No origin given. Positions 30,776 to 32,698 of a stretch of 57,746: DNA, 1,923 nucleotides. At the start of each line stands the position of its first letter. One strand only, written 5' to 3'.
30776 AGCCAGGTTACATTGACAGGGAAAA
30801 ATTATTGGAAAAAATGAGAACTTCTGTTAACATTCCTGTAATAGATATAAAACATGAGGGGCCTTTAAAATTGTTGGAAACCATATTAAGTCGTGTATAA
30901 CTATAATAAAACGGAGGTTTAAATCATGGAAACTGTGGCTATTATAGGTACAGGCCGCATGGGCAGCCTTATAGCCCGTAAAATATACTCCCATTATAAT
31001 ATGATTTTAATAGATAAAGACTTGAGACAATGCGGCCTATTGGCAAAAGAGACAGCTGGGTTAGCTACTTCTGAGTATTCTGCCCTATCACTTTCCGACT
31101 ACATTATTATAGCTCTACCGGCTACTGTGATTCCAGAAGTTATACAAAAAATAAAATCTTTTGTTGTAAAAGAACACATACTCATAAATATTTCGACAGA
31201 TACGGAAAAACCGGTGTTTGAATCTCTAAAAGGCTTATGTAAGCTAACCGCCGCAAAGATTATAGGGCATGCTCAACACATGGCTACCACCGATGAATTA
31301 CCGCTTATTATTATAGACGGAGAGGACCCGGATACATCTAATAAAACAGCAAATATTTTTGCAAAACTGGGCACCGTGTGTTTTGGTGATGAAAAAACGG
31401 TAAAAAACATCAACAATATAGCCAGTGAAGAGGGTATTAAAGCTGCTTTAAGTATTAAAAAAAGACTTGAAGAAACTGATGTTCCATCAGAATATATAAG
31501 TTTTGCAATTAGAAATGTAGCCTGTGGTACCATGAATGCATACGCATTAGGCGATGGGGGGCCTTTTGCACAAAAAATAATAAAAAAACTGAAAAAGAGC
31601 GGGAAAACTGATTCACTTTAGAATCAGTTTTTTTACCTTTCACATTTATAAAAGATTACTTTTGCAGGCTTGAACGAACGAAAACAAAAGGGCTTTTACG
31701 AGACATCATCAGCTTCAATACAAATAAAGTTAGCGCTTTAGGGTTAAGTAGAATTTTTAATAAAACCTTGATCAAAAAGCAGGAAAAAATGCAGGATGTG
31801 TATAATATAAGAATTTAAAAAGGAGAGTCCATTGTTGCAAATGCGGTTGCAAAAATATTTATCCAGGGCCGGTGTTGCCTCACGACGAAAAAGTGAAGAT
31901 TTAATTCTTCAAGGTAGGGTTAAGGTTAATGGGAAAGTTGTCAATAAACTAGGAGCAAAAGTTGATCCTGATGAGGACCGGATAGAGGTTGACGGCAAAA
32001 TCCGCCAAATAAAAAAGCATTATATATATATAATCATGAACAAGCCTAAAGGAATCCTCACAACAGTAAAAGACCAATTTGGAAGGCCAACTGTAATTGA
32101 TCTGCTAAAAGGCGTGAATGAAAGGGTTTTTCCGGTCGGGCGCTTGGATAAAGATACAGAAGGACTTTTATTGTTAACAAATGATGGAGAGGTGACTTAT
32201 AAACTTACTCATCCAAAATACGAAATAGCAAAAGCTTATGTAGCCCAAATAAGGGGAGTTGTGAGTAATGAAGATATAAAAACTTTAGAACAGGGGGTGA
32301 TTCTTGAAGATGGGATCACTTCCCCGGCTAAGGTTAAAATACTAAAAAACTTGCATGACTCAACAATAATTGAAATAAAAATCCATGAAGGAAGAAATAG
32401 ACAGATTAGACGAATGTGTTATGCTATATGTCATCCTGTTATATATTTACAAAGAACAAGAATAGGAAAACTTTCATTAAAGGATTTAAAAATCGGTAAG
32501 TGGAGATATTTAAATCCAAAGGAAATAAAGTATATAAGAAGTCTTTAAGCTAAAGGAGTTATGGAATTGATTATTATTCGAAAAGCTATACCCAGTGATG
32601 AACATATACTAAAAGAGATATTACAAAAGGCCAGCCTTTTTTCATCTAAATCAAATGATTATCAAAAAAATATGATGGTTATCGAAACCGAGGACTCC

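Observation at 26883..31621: Regulated five-gene module built around a cobalamin-domain mutase-like protein: candidate uncharacterised B12 pathway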

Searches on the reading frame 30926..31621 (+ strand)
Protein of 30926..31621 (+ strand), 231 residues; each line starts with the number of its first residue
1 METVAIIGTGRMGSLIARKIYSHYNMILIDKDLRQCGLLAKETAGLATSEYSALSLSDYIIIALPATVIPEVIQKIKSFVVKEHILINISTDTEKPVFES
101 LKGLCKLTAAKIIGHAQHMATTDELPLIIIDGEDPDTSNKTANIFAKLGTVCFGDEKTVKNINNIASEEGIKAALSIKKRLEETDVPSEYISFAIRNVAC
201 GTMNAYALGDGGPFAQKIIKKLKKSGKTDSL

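Call 3: search_protein_families(library=pfam, proteins=[window:30926-31621:+], max_evalue=0.01)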
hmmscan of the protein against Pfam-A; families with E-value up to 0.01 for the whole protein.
window:30926-31621:+ (231 aa): 7 families
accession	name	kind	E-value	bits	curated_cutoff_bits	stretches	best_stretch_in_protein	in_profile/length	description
PF03807.23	F420_oxidored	-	2.2e-09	38.2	21.6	1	3-90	1-92/94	NADP oxidoreductase coenzyme F420-dependent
PF03446.21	NAD_binding_2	-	5.6e-07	30.1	21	1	3-94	1-97/161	NAD binding domain of 6-phosphogluconate dehydrogenase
PF02254.24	TrkA_N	-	0.00017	22.3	23.8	1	4-42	1-40/116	TrkA-N domain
PF01210.29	NAD_Gly3P_dh_N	-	0.0017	18.8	23.1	0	52-90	65-103/158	NAD-dependent glycerol-3-phosphate dehydrogenase N-terminus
PF02826.25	2-Hacid_dh_C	-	0.0024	17.7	25.1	1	2-67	37-102/178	D-isomer specific 2-hydroxyacid dehydrogenase, NAD binding domain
PF02558.23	ApbA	-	0.0036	17.4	22.2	1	4-86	1-97/150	Ketopantoate reductase PanE/ApbA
PF02153.23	PDH_N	-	0.0037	17.2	26.5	1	25-96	13-85/154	Prephenate dehydrogenase, nucleotide-binding domain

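Call 4: search_protein_families(library=ncbifam, proteins=[window:30926-31621:+], max_evalue=0.01)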
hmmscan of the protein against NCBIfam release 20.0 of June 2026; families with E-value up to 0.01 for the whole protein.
window:30926-31621:+ (231 aa): 19 families
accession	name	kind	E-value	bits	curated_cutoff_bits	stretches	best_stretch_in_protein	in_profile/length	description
NF006409.0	PRK08655.1-3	equivalog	7.7e-08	32.2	310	1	4-103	3-104/290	prephenate dehydrogenase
NF005107.0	PRK06545.1-5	equivalog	6.6e-06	25.3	414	1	2-115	3-121/367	prephenate dehydrogenase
TIGR00872.1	gnd_rel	equivalog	0.00012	21.5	297.2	1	4-91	3-94/299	phosphogluconate dehydrogenase (NAD(+)-dependent, decarboxylating)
TIGR00112.1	proC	equivalog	0.0002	21.1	196.75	1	4-158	1-161/263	pyrroline-5-carboxylate reductase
NF008519.0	PRK11445.1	equivalog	0.00021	20.7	303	1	4-69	6-70/355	FAD-binding protein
NF006408.0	PRK08655.1-2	equivalog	0.00027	19.8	422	1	3-97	8-105/441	prephenate dehydrogenase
NF000941.0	PRK00094.1-3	equivalog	0.00066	19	423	1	51-97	66-112/336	NAD(P)H-dependent glycerol-3-phosphate dehydrogenase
NF006307.0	PRK08507.1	equivalog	0.00066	18.9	295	1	3-97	2-97/275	prephenate dehydrogenase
NF005105.0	PRK06545.1-3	equivalog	0.00086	18.2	524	1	2-115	3-121/367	prephenate dehydrogenase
NF006410.0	PRK08655.1-4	equivalog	0.0011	17.8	498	1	4-123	7-128/446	prephenate dehydrogenase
NF007161.0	PRK09599.1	subfamily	0.0012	18.2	271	1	4-88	3-92/302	NADP-dependent phosphogluconate dehydrogenase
NF005814.0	PRK07680.1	equivalog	0.002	17.3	278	1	4-116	3-119/275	late competence protein ComER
NF005694.0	PRK07502.1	equivalog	0.0036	16.6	409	1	2-109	7-118/310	prephenate/arogenate dehydrogenase family protein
NF008839.0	PRK11880.2-4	equivalog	0.0037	16.7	288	1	2-94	2-92/252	pyrroline-5-carboxylate reductase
TIGR01692.1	HIBADH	equivalog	0.0038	16.6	291.6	1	7-91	2-91/288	3-hydroxyisobutyrate dehydrogenase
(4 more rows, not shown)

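Call 84: search_solved_structures(query=window:30926-31621:+, max_evalue=0.1)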
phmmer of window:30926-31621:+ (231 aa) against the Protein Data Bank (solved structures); distinct sequences matched with E-value up to 0.1: 7.
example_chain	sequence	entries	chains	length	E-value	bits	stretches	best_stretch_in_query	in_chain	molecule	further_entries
9lxm_A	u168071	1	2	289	0.00049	23.1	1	2-101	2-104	NAD-binding protein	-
7a3w_A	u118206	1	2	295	0.0013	21.6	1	3-96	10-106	NAD(P)-dependent oxidoreductase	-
7wxe_A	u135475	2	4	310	0.0054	19.7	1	3-117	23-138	6-phosphogluconate dehydrogenase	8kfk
4oqz_A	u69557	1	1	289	0.017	18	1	2-108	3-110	Putative oxidoreductase YfjR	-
6grl_A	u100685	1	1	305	0.027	17.4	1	3-93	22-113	Beta-hydroxyacid dehydrogenase, 3-hydroxyisobutyrate dehydrogenase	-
5aov_A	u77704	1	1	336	0.081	15.8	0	2-90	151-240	GLYOXYLATE REDUCTASE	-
6jiz_A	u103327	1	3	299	0.094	15.6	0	4-119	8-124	6-phosphogluconate dehydrogenase NAD-binding protein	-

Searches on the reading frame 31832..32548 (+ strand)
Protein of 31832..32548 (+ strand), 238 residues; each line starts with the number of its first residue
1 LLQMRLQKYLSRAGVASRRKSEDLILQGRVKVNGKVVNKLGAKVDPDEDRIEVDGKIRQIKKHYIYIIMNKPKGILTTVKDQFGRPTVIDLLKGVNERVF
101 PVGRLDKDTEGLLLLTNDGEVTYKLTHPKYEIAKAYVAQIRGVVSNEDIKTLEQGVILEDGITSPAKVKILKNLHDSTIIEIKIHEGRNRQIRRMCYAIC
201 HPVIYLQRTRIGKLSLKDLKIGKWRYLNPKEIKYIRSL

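Call 11: search_protein_families(library=ncbifam, proteins=[window:31832-32548:+], max_evalue=0.00001)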
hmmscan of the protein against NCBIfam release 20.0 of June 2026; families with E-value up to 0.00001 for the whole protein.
window:31832-32548:+ (238 aa): 8 families
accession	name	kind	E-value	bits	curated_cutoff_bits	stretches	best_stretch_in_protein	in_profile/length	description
TIGR00093.1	TIGR00093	subfamily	1.1e-51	174.7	109.3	1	70-228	1-160/161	pseudouridine synthase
NF007784.0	PRK10475.1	equivalog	5e-45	153.7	318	1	4-233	7-230/290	23S rRNA pseudouridine(2604) synthase RluF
NF007976.1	PRK10700.1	equivalog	5.5e-43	147.2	290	1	5-238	4-243/291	23S rRNA pseudouridine(2605) synthase RluB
NF008097.0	PRK10839.1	equivalog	1.2e-37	129.8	275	1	4-235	1-230/232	16S rRNA pseudouridine(516) synthase RsuA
NF008487.1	PRK11394.1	equivalog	4.1e-28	98.3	284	1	66-225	30-202/206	23S rRNA pseudouridine(2457) synthase RluE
TIGR00005.1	rluA_subfam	subfamily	1.2e-16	60.9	192.7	1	4-204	6-238/298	RluA family pseudouridine synthase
NF008321.0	PRK11112.1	equivalog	9.3e-10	38.2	328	1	66-149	11-99/257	tRNA pseudouridine(65) synthase TruC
NF049952.1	23rRNACMtaseTlyA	equivalog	3.6e-07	29.9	250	1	4-56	1-54/236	23S rRNA (cytidine-2'-O)-methyltransferase TlyA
